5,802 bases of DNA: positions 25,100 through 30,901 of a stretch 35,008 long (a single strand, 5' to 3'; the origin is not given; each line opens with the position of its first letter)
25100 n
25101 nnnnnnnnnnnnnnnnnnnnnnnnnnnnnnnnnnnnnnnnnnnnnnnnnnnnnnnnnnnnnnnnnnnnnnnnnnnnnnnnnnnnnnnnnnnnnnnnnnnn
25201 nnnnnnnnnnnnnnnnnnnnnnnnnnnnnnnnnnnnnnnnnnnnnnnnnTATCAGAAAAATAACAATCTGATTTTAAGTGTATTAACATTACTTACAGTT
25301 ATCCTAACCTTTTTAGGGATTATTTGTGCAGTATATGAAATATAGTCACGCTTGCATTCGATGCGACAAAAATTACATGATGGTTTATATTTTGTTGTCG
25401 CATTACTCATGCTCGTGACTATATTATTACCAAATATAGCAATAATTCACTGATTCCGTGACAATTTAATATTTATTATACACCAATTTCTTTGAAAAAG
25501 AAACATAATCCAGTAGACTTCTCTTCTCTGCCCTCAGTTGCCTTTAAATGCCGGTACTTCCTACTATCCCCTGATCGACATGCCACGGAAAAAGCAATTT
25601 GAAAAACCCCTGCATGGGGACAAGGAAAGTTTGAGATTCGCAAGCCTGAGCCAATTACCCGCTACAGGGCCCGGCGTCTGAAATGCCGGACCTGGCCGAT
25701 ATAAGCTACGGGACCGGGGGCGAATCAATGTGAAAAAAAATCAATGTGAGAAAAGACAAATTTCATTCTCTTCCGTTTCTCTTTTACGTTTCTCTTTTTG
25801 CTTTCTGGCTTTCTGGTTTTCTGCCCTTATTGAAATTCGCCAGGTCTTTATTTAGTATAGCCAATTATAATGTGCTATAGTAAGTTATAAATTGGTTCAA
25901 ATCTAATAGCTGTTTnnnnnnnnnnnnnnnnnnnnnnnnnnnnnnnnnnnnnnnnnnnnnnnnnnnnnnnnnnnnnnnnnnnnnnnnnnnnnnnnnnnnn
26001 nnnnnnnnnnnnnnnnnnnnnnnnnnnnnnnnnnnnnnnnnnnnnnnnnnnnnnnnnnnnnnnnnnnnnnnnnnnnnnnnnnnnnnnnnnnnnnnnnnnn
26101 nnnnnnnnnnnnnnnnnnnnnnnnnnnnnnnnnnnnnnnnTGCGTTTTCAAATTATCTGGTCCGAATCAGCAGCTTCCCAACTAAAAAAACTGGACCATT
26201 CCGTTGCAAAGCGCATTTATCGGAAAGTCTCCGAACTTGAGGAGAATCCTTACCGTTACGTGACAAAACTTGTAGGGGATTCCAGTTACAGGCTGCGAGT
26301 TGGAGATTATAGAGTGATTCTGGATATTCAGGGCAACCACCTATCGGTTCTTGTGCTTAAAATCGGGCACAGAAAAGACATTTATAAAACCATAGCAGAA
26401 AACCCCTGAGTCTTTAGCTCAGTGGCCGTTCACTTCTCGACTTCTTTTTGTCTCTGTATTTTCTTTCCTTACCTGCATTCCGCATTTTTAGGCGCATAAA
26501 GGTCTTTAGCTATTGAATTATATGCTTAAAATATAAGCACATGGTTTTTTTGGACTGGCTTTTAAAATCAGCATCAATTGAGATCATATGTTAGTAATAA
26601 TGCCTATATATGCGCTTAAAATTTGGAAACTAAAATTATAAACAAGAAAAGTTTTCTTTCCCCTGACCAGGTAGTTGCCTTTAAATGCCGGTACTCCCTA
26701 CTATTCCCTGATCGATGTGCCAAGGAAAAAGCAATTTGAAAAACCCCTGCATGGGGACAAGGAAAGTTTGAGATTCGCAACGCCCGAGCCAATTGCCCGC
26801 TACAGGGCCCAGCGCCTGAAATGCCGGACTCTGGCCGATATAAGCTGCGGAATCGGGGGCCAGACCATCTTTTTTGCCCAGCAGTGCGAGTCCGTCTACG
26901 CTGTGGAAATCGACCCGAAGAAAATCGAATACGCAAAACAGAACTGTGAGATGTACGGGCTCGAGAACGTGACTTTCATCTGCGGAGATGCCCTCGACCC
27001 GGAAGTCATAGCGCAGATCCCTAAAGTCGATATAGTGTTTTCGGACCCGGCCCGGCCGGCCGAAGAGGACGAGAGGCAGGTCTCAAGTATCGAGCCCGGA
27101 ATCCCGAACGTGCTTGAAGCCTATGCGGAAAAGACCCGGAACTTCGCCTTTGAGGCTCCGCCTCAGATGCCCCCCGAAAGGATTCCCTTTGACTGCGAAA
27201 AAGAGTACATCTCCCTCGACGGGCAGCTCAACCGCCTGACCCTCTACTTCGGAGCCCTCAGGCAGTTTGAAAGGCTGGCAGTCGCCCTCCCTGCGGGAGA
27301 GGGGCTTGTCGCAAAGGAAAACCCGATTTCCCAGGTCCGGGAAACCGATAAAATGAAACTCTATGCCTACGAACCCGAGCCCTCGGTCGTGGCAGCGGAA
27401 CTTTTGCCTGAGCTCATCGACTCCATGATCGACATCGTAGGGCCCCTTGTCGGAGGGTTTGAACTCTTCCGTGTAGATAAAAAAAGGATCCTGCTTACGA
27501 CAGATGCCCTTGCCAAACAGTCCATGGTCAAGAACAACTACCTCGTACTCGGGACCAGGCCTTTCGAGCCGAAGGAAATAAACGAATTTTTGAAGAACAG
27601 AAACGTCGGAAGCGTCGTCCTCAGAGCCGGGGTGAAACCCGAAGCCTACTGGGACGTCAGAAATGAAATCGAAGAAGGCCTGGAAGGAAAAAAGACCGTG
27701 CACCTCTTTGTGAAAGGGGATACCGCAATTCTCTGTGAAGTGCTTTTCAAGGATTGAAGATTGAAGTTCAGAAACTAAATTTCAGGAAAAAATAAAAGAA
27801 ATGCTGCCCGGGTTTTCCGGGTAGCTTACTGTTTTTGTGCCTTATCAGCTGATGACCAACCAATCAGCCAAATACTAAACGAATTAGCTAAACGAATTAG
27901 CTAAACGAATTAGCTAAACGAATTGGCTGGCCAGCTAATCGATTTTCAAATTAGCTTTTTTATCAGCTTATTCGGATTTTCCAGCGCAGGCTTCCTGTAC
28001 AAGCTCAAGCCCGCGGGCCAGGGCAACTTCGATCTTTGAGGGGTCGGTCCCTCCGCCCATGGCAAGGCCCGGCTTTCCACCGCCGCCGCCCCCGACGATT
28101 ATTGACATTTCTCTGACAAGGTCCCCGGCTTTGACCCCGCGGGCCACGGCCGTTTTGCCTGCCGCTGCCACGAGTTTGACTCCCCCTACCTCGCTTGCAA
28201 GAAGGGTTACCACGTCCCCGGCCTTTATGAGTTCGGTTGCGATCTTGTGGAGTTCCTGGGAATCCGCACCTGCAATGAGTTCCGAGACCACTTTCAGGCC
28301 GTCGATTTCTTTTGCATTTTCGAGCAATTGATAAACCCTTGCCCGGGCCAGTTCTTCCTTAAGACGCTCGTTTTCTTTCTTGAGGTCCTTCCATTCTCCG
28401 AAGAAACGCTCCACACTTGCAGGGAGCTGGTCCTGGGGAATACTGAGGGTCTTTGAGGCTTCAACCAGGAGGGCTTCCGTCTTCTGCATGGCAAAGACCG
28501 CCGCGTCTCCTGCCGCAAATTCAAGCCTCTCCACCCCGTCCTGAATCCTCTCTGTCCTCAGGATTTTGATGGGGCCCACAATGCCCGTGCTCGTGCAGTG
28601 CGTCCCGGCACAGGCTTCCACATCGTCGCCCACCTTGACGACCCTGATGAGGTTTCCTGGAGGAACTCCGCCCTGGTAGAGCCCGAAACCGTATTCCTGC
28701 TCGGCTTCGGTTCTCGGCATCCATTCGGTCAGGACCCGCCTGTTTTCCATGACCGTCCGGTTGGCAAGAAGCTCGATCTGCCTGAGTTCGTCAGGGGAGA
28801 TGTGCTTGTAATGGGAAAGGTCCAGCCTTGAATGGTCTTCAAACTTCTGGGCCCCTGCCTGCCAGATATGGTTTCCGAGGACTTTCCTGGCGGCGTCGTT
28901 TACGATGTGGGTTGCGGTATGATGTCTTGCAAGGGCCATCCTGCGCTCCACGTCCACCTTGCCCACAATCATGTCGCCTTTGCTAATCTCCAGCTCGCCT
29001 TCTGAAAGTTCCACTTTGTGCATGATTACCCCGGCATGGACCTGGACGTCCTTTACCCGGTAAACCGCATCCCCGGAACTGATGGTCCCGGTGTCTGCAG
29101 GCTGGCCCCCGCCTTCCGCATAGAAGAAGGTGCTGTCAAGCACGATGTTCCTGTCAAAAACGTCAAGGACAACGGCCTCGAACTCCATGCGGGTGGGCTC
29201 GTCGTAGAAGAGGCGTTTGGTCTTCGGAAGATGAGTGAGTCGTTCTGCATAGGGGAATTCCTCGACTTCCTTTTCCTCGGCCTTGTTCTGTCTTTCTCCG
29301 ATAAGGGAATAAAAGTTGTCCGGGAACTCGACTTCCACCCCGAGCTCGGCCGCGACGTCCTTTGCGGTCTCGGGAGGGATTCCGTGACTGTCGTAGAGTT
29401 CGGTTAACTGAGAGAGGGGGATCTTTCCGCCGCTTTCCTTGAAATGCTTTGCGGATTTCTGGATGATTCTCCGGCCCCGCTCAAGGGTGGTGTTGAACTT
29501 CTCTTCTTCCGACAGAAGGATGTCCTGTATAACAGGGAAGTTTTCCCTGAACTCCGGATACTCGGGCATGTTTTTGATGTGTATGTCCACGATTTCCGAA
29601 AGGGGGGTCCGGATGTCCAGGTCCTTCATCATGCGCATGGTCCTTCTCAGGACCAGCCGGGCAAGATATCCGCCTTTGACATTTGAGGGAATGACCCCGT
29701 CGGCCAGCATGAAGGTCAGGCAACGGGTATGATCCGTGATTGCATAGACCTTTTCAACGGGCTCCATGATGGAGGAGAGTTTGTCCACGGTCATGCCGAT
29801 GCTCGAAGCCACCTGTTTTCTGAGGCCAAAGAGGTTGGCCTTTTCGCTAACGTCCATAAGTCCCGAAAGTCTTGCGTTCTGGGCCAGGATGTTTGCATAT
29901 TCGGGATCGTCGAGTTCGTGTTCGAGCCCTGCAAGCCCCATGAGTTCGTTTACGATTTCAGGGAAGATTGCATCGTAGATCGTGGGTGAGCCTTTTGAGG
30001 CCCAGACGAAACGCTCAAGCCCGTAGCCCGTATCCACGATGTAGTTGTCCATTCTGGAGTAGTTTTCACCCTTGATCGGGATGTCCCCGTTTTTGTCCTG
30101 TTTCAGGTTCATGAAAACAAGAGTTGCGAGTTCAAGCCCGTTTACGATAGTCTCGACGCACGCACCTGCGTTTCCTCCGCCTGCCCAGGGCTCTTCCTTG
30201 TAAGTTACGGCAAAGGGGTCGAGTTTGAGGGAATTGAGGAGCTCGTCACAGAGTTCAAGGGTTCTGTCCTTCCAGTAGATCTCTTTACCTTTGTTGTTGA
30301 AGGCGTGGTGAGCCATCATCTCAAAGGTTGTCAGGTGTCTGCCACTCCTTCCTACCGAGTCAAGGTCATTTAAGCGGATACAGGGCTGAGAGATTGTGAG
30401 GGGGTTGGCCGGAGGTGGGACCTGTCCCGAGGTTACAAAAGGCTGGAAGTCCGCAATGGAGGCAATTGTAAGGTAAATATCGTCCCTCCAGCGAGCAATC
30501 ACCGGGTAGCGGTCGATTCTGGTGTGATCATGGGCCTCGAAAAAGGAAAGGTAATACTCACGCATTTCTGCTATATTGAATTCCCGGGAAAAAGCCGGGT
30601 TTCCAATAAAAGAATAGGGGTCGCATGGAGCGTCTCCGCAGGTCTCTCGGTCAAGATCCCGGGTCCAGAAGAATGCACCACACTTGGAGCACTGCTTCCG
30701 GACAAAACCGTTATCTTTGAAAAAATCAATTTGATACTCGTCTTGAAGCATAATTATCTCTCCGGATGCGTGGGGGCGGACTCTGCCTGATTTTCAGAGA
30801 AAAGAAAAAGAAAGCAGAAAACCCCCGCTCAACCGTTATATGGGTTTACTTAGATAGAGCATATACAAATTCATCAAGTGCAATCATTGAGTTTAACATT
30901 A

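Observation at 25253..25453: The only TAG stop in the window interrupts a CorA-like TM1-loop-TM2 tail, with a long hairpin starting at the UAG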

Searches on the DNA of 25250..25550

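Call 52: search_rna_families(source=window, start=25250, end=25550, threshold=evalue, max_evalue=10)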
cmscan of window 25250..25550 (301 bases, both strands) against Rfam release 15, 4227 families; matches with E-value up to 10: 5.
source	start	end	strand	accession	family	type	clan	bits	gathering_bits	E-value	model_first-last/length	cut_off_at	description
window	25472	25489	-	RF02519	ToxI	Gene; antitoxin;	-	18.4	50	0.56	1-34/34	no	ToxI antitoxin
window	25340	25424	+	RF03692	MIR827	Gene; miRNA;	CL00143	17.7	65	0.97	20-106/125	no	MIR827 microRNA precursor family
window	25250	25300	-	RF00152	SNORD79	Gene; snRNA; snoRNA; CD-box;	CL00069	17.1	47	4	1-50/83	3'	Small nucleolar RNA SNORD79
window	25318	25449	-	RF02729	JA01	Gene; sRNA;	-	17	111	2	1-153/153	no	Aggregatibacter sRNA JA01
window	25338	25426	+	RF03762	MIR859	Gene; miRNA;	-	16.1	130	2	1-128/128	no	MIR859 microRNA precursor family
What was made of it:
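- On PYLIS element (RF01982): At E up to 10 there are only chance matches to miRNA-precursor hairpins (call 52).
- Closest known: PYLIS element of mtmB. Different: No covariance-model match, even at E up to 10 (call 52).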

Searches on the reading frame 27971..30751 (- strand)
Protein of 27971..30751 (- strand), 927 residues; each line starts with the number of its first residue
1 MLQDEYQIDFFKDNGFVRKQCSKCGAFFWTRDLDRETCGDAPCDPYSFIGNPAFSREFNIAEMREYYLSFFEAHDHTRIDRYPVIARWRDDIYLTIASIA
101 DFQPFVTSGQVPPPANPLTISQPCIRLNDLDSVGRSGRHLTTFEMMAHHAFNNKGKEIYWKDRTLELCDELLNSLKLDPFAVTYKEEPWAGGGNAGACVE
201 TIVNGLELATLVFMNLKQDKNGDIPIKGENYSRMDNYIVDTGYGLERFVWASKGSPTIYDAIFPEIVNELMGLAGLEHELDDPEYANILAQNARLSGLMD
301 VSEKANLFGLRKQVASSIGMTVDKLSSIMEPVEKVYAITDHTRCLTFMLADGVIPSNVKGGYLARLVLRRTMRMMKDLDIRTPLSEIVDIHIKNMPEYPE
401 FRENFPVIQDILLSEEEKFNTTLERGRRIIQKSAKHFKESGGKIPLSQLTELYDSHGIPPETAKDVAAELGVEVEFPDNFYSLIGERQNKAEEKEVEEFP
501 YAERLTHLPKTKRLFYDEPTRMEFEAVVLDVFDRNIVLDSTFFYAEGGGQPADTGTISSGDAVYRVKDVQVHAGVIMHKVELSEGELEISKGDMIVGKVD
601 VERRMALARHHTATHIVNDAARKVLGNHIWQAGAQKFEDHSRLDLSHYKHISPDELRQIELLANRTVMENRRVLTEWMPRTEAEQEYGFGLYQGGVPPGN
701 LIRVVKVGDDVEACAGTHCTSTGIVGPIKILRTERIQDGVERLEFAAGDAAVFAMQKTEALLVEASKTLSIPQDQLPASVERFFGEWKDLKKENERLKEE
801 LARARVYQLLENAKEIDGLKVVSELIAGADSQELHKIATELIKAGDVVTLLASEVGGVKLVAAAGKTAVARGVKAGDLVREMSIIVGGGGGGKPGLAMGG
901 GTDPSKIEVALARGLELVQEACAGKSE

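Call 13: search_protein_families(library=pfam, proteins=[window:27971-30751:-], max_evalue=0.00001)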
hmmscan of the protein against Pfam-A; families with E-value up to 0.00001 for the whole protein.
window:27971-30751:- (927 aa): 3 families
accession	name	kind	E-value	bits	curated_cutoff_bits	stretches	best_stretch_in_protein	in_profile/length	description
PF01411.24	tRNA-synt_2c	-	5.6e-136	454.7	30.3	1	62-602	1-551/552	tRNA synthetases class II (A)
PF07973.19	tRNA_SAD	-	3.1e-14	53.1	24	1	702-744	1-44/44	Threonyl and Alanyl tRNA synthetase second additional domain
PF02272.25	DHHA1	-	5.9e-10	40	25.9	1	821-913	4-95/102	DHHA1 domain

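Call 18: list_cluster_members(proteins=[window:27971-30751:-, window:32118-34235:+, window:18822-19946:+, window:14168-15247:+, window:22927-23718:+])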
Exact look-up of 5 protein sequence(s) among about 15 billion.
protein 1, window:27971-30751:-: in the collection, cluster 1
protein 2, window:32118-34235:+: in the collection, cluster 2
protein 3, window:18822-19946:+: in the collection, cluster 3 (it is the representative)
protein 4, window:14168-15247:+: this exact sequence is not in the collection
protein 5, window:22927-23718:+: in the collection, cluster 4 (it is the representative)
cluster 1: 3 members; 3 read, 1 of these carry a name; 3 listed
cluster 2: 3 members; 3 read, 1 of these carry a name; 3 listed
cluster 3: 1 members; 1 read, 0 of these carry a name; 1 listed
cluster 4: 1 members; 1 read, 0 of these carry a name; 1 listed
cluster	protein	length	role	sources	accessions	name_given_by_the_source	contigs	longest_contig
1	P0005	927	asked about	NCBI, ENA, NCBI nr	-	-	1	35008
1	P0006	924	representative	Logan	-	-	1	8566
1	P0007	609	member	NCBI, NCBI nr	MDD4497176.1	MAG: alanine--tRNA ligase, partial [Methanosarcinaceae archaeon] | alanine--tRNA ligase [Methanosarcinaceae archaeon]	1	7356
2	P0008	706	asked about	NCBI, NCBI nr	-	-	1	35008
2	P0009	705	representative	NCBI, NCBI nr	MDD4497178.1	MAG: ferrous iron transport protein B [Methanosarcinaceae archaeon] | ferrous iron transport protein B [Methanosarcinaceae archaeon]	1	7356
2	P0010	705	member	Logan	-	-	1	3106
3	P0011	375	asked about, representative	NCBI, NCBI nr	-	-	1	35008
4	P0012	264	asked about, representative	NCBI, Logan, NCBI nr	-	-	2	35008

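Call 77: find_homologous_proteins(query=P0005, max_evalue=1e-100)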
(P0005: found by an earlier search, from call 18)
Query P0005 (927 aa): 7961 proteins with E <= 1e-100 among 8000 candidates; the best 120 are listed.
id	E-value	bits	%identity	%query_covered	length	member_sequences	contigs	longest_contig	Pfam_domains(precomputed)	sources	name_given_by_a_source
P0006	0.0e+0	1956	92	100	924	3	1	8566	PF01411.25,PF07973.20,PF02272.25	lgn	-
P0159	0.0e+0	1815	84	100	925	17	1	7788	PF01411.25,PF07973.20,PF02272.25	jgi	-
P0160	0.0e+0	1756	82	99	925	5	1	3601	PF01411.25,PF07973.20,PF02272.25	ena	-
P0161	0.0e+0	1755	82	100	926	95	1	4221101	PF01411.25,PF07973.20,PF02272.25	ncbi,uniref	ncbi:alanine--tRNA ligase [Methanosarcina mazei]|uniref:alanine--tRNA ligase n=1 Tax=Methanosarcina 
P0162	0.0e+0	1755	82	99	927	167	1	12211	PF01411.25,PF07973.20,PF02272.25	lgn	-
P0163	0.0e+0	1755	82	100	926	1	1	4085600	PF01411.25,PF07973.20,PF02272.25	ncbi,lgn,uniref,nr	ncbi:alanine--tRNA ligase [Methanosarcina mazei]|uniref:alanine--tRNA ligase n=1 Tax=Methanosarcina 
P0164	0.0e+0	1749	81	99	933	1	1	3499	PF01411.25,PF07973.20,PF02272.25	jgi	jgi:alanyl-tRNA synthetase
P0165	0.0e+0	1749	81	100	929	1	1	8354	PF01411.25,PF07973.20,PF02272.25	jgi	jgi:alanyl-tRNA synthetase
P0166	0.0e+0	1748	81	99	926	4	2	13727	PF01411.25,PF07973.20,PF02272.25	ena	-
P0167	0.0e+0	1747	82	99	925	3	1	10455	PF01411.25,PF07973.20,PF02272.25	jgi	-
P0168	0.0e+0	1741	80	99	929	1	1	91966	PF01411.25,PF07973.20,PF02272.25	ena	-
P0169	0.0e+0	1737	81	99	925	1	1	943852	PF01411.25,PF07973.20,PF02272.25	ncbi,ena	-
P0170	0.0e+0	1732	80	99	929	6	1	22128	PF01411.25,PF07973.20,PF02272.25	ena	-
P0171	0.0e+0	1729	80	99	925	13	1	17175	PF01411.25,PF07973.20,PF02272.25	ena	-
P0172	0.0e+0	1719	80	99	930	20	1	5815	PF01411.25,PF07973.20,PF02272.25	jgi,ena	-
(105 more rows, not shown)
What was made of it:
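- AlaRS is 82% identical to M. mazei, and 90%-identity cluster mates are labelled Methanosarcinaceae archaeon (calls 18, 77).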
